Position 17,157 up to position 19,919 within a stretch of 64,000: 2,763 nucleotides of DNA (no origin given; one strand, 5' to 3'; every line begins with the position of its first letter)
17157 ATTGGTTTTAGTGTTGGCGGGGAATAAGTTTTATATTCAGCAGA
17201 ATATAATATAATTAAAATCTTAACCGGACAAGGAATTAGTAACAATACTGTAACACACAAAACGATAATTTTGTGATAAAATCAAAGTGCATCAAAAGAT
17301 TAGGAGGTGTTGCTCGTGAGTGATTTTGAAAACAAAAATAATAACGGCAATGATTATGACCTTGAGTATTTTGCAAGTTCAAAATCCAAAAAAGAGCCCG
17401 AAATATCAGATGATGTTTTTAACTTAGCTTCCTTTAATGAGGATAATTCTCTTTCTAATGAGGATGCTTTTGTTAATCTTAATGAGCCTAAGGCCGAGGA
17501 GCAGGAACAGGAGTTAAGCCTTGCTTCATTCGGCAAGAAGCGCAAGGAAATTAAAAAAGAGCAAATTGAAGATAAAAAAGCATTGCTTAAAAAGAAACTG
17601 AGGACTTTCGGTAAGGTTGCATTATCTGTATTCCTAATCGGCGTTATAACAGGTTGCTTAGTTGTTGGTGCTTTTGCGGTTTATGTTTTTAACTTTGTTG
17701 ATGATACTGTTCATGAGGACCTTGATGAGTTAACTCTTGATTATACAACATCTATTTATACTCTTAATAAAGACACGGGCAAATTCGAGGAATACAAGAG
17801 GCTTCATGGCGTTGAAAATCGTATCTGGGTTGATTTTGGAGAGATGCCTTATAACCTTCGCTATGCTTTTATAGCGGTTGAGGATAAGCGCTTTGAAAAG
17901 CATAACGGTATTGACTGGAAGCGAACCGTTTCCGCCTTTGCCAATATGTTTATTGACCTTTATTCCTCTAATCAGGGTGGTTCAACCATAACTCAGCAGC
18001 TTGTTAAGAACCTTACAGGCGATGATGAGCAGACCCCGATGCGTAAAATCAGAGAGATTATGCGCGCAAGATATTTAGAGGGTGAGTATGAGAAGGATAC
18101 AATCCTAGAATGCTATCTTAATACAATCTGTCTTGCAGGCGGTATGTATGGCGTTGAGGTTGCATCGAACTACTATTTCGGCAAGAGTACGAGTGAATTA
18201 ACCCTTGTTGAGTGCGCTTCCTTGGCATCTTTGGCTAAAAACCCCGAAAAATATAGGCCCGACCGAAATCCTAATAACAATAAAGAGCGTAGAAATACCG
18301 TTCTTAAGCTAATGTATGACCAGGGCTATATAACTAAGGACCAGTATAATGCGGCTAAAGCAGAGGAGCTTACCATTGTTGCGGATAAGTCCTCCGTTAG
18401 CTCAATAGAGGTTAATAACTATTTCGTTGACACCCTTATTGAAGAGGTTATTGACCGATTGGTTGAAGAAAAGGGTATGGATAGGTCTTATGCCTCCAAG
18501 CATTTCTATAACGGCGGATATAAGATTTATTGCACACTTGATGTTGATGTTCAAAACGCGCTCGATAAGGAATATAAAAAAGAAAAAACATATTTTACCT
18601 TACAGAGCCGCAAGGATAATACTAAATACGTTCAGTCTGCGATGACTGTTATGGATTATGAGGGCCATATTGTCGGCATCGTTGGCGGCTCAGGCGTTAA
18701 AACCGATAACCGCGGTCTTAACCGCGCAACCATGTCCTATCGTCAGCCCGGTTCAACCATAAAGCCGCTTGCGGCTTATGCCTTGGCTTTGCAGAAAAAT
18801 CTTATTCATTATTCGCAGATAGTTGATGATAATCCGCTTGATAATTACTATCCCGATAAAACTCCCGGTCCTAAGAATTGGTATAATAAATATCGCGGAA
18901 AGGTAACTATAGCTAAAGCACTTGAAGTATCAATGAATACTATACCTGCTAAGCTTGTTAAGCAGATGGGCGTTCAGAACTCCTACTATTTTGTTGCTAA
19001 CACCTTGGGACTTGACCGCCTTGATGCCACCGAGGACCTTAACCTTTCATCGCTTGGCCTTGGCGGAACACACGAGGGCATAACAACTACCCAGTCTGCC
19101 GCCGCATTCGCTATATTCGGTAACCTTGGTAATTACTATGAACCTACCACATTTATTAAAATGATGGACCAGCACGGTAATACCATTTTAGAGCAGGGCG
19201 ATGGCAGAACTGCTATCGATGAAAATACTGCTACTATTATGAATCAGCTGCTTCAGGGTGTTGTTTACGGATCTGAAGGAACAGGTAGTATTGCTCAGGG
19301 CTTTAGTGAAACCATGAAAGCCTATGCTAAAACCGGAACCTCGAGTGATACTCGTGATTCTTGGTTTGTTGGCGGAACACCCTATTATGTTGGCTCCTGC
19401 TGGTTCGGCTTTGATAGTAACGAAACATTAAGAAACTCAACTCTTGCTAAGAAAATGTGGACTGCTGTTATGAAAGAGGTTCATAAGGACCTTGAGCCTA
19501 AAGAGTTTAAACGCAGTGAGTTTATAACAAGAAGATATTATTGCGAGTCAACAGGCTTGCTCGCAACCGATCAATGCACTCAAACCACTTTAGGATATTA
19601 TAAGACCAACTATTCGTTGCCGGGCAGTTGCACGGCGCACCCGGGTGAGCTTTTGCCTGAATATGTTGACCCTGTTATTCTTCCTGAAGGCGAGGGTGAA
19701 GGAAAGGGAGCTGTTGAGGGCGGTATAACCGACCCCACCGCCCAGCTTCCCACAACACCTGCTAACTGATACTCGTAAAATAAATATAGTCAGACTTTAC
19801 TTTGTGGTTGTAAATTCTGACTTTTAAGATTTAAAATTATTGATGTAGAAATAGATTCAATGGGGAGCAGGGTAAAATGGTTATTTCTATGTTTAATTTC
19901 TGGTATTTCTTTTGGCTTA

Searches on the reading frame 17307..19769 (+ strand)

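Call 28: search_protein_families(library=pfam, proteins=[window:17307-19769:+], max_evalue=0.00001)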
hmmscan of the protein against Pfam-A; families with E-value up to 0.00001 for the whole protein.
window:17307-19769:+ (820 aa): 2 families
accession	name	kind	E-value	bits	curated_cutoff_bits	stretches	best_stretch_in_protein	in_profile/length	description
PF00912.28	Transgly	-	7.9e-57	192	27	1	166-336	8-177/178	Transglycosylase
PF00905.27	Transpeptidase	-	5.1e-20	72.3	22.1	1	470-692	31-266/299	Penicillin binding protein transpeptidase domain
